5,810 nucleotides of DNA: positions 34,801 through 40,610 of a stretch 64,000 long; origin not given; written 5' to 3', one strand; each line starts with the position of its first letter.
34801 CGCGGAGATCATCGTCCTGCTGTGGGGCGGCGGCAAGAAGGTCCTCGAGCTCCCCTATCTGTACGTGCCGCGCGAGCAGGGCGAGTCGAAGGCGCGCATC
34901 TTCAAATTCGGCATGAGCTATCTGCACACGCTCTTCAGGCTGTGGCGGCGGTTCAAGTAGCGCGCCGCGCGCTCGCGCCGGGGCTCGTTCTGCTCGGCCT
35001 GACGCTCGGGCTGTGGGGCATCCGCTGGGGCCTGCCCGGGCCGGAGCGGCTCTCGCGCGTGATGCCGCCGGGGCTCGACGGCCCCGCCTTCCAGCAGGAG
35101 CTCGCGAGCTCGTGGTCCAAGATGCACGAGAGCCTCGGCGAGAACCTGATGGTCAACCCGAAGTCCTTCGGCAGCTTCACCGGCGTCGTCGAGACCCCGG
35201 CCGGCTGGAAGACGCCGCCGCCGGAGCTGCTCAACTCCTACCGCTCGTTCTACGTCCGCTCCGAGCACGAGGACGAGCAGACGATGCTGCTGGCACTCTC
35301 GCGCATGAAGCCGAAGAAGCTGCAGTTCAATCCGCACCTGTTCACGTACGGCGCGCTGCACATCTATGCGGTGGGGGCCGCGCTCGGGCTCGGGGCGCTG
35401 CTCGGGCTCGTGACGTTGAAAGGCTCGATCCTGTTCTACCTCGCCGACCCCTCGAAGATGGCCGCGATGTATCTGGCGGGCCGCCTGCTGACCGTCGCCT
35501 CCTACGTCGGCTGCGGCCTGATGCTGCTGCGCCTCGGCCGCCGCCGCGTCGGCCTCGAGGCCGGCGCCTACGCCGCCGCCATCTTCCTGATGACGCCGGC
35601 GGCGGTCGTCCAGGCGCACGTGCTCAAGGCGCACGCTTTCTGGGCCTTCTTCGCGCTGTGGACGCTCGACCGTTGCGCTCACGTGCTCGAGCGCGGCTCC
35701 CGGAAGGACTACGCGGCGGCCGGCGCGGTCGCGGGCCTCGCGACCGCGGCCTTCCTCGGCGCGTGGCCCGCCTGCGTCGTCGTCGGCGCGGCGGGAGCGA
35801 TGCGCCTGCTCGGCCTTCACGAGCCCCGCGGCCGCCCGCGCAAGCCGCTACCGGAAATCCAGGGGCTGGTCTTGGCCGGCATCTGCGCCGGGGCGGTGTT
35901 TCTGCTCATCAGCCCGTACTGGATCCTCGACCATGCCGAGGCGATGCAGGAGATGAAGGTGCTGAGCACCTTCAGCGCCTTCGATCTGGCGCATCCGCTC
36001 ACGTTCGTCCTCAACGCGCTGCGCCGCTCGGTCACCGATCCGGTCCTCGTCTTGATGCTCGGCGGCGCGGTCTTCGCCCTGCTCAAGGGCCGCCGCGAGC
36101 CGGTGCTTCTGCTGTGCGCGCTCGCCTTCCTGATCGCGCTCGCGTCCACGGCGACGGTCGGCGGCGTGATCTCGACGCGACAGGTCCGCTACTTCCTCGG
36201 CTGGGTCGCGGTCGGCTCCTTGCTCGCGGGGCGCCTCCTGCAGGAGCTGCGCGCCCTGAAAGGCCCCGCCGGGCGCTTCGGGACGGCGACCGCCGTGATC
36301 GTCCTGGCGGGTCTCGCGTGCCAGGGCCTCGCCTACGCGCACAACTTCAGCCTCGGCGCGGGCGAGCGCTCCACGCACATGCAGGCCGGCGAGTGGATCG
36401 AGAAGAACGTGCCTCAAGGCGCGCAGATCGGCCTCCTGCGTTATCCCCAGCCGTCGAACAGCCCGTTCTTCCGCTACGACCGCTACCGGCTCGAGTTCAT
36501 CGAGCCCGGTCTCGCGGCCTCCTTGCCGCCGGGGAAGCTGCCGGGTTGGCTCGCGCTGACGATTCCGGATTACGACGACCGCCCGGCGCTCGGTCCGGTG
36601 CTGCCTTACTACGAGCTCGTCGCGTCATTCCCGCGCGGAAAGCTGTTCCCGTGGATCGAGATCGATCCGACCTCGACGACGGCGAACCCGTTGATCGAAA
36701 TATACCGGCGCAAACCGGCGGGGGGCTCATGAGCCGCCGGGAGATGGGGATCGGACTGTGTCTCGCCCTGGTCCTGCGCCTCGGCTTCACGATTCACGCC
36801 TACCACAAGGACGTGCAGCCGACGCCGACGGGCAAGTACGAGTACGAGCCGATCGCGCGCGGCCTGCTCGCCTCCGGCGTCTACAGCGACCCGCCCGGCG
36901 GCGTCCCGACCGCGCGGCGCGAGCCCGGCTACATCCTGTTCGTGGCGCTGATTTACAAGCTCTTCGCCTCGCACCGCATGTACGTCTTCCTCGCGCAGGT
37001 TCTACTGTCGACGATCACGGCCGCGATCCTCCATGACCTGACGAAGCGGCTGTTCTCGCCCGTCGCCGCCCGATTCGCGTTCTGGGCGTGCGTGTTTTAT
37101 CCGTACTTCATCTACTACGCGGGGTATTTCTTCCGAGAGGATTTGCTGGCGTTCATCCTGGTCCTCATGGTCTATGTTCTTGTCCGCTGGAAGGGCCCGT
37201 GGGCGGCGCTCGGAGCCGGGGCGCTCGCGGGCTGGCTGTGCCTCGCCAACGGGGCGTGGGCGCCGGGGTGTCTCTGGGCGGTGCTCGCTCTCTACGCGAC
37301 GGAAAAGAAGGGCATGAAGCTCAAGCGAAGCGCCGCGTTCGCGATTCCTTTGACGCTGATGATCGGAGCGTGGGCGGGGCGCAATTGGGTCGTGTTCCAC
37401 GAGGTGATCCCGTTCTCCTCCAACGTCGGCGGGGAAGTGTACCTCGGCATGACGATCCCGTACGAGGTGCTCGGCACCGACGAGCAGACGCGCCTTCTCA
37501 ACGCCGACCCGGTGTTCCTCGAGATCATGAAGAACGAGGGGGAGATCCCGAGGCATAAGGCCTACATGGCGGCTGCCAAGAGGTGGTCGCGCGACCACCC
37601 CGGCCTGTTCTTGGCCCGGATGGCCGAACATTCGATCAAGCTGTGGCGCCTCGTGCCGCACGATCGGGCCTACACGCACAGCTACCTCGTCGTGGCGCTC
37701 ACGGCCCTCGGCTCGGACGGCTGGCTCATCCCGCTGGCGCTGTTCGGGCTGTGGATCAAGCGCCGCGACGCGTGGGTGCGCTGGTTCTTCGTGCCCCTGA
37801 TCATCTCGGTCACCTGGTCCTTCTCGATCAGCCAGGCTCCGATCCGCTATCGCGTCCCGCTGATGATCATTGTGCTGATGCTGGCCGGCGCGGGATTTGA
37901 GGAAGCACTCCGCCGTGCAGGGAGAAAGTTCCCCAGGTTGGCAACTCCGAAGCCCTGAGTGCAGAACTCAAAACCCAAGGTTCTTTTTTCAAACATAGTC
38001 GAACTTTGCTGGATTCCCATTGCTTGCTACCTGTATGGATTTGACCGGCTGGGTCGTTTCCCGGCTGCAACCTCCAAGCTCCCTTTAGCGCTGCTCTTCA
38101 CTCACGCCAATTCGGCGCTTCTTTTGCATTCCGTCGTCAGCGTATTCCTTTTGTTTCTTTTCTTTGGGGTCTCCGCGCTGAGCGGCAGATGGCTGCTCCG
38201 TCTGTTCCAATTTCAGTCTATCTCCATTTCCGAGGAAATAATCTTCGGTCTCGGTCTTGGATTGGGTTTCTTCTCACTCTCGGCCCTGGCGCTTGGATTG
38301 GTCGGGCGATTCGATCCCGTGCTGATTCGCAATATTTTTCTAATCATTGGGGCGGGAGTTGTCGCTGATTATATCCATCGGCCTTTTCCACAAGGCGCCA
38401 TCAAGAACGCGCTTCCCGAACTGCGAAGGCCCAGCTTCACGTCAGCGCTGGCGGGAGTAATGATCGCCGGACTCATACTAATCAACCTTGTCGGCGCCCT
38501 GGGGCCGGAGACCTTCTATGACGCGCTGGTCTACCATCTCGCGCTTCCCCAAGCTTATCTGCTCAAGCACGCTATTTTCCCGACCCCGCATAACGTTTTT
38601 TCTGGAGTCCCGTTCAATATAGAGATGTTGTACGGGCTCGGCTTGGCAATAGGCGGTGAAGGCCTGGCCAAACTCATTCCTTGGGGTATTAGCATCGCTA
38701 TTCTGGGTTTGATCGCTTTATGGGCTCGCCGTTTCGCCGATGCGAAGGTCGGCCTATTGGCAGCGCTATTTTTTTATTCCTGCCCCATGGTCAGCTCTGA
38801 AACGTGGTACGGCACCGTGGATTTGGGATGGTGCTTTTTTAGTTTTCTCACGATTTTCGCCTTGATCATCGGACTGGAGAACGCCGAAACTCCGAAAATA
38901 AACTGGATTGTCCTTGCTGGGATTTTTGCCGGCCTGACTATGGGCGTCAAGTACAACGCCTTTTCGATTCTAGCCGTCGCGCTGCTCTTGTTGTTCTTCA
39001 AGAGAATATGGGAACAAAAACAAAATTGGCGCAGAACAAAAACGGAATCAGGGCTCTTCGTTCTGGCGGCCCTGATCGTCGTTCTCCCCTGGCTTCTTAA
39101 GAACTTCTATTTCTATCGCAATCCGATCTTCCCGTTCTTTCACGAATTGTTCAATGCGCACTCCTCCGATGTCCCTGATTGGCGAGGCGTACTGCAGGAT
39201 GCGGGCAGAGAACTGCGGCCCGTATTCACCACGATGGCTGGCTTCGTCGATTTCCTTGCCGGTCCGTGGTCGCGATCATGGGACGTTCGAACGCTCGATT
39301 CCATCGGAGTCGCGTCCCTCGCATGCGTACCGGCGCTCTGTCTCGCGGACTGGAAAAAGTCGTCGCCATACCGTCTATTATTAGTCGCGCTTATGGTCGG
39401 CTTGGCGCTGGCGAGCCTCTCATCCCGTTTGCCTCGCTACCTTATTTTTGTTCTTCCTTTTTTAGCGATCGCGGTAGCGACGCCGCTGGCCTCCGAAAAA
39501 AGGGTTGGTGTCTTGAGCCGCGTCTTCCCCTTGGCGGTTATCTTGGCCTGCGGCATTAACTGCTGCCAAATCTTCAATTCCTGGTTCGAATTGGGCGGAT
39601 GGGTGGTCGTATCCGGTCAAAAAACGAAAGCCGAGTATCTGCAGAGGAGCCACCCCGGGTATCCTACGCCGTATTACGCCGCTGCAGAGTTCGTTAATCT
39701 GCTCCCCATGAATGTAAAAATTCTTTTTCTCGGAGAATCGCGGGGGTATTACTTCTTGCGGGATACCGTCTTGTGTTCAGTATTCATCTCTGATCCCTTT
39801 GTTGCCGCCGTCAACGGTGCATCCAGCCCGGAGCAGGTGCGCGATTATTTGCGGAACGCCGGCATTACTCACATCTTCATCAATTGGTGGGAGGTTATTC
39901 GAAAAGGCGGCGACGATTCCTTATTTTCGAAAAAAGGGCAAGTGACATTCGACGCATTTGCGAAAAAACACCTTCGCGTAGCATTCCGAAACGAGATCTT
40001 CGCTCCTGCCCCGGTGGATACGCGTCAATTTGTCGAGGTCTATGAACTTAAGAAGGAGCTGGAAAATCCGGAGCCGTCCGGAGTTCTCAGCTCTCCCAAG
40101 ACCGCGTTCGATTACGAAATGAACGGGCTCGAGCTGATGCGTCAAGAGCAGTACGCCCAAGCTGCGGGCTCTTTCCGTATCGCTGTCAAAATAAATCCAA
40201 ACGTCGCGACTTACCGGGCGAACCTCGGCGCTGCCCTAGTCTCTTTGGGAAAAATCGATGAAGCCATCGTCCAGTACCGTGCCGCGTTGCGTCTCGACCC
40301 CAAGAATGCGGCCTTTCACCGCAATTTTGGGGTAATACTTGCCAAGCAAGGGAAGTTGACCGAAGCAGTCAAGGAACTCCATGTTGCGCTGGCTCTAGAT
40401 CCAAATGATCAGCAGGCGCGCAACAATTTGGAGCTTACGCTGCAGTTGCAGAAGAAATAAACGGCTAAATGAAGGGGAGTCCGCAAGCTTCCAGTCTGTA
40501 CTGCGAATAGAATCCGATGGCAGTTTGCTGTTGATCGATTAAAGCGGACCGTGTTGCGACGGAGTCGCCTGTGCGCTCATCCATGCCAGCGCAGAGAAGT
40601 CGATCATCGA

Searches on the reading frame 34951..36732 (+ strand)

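Call 66: search_protein_families(library=pfam, proteins=[window:34951-36732:+], max_evalue=0.01)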
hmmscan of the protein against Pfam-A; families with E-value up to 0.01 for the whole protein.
window:34951-36732:+ (593 aa): 1 family
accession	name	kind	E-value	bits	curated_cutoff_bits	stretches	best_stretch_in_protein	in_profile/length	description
PF13231.12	PMT_2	-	0.00025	21.7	26.1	1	176-313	23-154/160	Dolichyl-phosphate-mannose-protein mannosyltransferase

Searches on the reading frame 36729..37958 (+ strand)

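Call 66: search_protein_families(library=pfam, proteins=[window:36729-37958:+], max_evalue=0.01)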
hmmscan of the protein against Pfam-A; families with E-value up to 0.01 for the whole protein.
window:36729-37958:+ (409 aa): 2 families
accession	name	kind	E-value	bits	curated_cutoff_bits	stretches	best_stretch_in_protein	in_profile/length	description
PF13231.12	PMT_2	-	0.00022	21.9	26.1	1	66-205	4-145/160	Dolichyl-phosphate-mannose-protein mannosyltransferase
PF14897.12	EpsG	-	0.00031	20.4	30.1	1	63-151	45-127/326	EpsG family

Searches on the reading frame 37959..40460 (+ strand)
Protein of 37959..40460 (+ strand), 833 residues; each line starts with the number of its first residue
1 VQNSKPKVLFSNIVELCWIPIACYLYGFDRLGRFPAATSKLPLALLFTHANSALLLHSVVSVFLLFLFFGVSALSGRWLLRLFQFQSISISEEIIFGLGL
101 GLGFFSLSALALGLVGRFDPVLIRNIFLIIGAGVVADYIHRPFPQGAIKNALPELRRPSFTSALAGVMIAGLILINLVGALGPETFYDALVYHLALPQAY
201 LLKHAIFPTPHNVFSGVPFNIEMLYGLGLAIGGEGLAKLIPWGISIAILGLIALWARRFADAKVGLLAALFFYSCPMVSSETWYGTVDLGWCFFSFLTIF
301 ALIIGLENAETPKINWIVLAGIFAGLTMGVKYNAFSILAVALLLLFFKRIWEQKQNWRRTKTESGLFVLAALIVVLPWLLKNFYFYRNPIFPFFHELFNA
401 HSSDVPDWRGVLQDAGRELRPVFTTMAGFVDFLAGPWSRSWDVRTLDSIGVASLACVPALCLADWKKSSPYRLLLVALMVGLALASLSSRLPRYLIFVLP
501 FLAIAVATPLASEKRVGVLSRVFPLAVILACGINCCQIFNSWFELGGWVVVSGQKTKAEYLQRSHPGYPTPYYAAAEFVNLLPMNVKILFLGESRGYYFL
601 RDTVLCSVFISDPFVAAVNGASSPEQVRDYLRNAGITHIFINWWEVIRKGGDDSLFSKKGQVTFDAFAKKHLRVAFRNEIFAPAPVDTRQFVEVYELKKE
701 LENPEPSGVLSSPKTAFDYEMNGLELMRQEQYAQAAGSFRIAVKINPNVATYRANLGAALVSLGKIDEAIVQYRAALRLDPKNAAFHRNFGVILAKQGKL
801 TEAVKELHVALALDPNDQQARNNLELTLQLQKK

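Call 66: search_protein_families(library=pfam, proteins=[window:37959-40460:+], max_evalue=0.01)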
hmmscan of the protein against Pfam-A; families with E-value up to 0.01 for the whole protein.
window:37959-40460:+ (833 aa): 15 families
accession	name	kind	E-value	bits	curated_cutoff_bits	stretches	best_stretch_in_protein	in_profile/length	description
PF13414.12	TPR_11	-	1.3e-19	70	26.8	3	759-798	3-42/42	TPR repeat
PF07719.23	TPR_2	-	1e-15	56.9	27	2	754-783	5-34/34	Tetratricopeptide repeat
PF13432.12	TPR_16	-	1.5e-13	51.4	32.7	2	759-817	6-64/65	Tetratricopeptide repeat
PF00515.34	TPR_1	-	6.7e-13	48.3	27.8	1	754-783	5-34/34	Tetratricopeptide repeat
PF14559.12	TPR_19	-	4.4e-11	43.4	25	2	761-821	2-62/68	Tetratricopeptide repeat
PF13431.12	TPR_17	-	3.2e-10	39.9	24.4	1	773-804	2-33/34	Tetratricopeptide repeat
PF13428.12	TPR_14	-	2.8e-09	37.2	23.5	1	755-789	6-40/44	Tetratricopeptide repeat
PF13231.12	PMT_2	-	7.6e-08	33.2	26.1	1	246-379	33-158/160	Dolichyl-phosphate-mannose-protein mannosyltransferase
PF13181.12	TPR_8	-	2.2e-07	30.9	25.7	1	752-783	3-34/34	Tetratricopeptide repeat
PF13374.12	TPR_10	-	1.8e-05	25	27.5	0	749-778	1-30/42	Tetratricopeptide repeat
PF13371.12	TPR_9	-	2.1e-05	24.9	35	1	776-821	21-66/73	Tetratricopeptide repeat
PF13424.12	TPR_12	-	8.7e-05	23.1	30.1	1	746-781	41-76/77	Tetratricopeptide repeat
PF02366.24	PMT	-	0.00024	21.2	22.7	1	260-386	109-238/245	Dolichyl-phosphate-mannose-protein mannosyltransferase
PF24575.1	TPR_Slam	-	0.00074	20.4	35.2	0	724-763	55-94/104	Surface lipoprotein assembly modifier, N-terminal TPR repeats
PF23914.1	TPR_CcmH_CycH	-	0.0011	19.3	42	1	721-818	55-155/158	Cytochrome c-type biogenesis protein H TPR domain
